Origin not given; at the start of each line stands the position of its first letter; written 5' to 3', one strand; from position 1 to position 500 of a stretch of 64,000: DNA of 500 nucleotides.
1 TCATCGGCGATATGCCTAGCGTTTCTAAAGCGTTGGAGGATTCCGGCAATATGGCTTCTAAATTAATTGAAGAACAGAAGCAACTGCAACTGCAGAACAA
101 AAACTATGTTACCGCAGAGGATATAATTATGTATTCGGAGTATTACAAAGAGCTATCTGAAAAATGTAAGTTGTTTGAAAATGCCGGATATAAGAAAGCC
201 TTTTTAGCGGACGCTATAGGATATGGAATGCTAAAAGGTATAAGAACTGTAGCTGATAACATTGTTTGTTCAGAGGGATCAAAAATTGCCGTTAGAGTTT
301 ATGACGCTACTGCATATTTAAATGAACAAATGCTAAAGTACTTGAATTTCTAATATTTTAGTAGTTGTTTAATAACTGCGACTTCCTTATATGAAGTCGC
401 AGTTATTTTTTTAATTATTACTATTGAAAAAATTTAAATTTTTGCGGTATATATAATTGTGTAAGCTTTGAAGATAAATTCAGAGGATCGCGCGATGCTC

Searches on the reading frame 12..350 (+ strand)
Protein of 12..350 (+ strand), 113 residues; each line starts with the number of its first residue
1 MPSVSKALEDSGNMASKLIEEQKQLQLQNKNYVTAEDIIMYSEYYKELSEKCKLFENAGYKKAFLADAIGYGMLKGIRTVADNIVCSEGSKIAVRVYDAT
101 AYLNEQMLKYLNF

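Call 37: search_protein_families(library=pfam, alignment_id=A2, max_evalue=0.001)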
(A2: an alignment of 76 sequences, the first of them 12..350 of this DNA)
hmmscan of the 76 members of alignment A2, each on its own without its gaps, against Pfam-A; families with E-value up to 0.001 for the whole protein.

A. member 1, window:12-350:+ (113 aa): 0 families

B. families by the number of members that match (of 76 scanned): 47 families (the first 25 are shown)
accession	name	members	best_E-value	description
PF00149.33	Metallophos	2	5e-15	Calcineurin-like phosphoesterase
PF02867.20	Ribonuc_red_lgC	1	1.3e-87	Ribonucleotide reductase, barrel domain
PF00805.28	Pentapeptide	1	8.8e-43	Pentapeptide repeats (8 copies)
PF09511.15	RNA_lig_T4_1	1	9.9e-35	RNA ligase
PF00899.27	ThiF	1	1.6e-27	ThiF family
PF07282.18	Cas12f1-like_TNB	1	1.9e-25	Cas12f1-like, TNB domain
PF01385.25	OrfB_IS605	1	3e-24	Probable transposase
PF02223.23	Thymidylate_kin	1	6.5e-22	Thymidylate kinase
PF00476.26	DNA_pol_A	1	6.6e-22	DNA polymerase family A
PF13476.12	AAA_23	1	3.9e-20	AAA domain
PF00692.24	dUTPase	1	2.8e-18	dUTPase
PF13671.12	AAA_33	1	3.4e-18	AAA domain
PF01612.26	DNA_pol_A_exo1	1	7.5e-17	3'-5' exonuclease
PF01469.24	Pentapeptide_2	1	2.4e-16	Pentapeptide repeats (8 copies)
PF12323.14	HTH_OrfB_IS605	1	2.4e-15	Helix-turn-helix domain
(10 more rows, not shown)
